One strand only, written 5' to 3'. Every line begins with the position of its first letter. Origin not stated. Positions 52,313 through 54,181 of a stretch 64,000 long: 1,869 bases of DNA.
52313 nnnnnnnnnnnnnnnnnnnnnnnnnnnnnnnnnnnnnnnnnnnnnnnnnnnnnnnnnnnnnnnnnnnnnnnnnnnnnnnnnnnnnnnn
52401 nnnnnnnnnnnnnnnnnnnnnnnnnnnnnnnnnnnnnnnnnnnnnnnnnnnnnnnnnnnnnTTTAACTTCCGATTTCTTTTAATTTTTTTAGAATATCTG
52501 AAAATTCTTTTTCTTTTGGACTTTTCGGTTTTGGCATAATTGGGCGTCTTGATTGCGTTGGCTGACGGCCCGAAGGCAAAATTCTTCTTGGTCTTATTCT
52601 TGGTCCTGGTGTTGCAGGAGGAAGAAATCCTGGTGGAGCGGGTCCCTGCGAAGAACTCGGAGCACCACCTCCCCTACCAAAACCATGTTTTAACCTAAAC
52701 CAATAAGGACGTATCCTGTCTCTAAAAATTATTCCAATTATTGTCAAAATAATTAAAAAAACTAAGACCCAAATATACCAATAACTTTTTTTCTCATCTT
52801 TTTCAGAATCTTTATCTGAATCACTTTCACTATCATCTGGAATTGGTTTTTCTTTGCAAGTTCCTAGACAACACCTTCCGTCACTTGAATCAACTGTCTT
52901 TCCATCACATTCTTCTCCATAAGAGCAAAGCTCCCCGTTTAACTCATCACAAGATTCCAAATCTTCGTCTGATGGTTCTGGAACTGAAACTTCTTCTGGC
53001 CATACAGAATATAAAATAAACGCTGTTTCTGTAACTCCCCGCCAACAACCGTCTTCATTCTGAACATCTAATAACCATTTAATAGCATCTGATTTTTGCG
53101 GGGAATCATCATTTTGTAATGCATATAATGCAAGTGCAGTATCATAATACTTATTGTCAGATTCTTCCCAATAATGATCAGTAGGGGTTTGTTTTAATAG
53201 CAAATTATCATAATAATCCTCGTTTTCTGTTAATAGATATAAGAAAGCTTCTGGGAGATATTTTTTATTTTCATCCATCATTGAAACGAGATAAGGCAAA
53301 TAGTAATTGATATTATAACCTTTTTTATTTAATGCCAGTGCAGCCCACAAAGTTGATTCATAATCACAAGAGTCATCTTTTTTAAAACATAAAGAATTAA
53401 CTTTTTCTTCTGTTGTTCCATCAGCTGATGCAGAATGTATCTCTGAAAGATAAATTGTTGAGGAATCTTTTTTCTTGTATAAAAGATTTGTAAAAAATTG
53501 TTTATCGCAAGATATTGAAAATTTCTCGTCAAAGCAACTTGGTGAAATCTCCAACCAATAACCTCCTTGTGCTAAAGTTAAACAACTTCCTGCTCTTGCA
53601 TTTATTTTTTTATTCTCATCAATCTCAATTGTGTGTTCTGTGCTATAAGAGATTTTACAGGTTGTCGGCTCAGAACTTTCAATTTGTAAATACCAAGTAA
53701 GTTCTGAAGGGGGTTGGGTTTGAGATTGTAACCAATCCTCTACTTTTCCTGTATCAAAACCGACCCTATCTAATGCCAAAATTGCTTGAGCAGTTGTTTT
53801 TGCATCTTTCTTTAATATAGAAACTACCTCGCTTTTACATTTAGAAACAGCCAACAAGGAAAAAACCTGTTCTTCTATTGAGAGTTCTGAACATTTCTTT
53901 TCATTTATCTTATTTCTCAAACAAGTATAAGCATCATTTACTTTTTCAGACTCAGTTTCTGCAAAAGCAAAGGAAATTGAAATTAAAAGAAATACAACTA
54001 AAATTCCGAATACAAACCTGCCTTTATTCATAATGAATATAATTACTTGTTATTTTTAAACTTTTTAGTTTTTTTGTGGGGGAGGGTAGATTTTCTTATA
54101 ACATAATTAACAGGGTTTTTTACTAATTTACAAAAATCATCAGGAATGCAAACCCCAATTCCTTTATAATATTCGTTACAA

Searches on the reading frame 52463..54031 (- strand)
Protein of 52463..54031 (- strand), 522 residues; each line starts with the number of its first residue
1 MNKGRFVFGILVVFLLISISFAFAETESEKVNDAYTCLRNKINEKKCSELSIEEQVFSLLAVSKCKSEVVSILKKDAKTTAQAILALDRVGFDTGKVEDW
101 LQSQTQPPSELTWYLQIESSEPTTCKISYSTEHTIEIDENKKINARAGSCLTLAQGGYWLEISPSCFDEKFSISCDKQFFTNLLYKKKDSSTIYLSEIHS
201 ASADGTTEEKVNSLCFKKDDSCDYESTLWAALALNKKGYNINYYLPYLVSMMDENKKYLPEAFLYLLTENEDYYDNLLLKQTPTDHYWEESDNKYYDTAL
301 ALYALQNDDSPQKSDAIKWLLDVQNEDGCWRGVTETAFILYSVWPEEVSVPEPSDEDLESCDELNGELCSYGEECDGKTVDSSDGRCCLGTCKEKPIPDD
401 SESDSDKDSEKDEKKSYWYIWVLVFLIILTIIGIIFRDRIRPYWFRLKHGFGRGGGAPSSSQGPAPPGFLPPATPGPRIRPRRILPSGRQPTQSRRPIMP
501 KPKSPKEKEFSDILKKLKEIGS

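Call 54: search_protein_families(library=pfam, proteins=[window:52463-54031:-], max_evalue=0.01)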
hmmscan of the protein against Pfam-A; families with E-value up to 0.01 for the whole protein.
window:52463-54031:- (522 aa): 0 families

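Call 55: search_protein_families(library=ncbifam, proteins=[window:52463-54031:-], max_evalue=0.01)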
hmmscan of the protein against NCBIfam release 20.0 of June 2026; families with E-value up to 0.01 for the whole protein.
window:52463-54031:- (522 aa): 1 family
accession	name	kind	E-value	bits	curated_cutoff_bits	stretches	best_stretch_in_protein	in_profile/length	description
NF053823.1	SCO2321_fam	equivalog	1.8e-05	23.8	300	0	298-331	104-139/405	SCO2321 family membrane protein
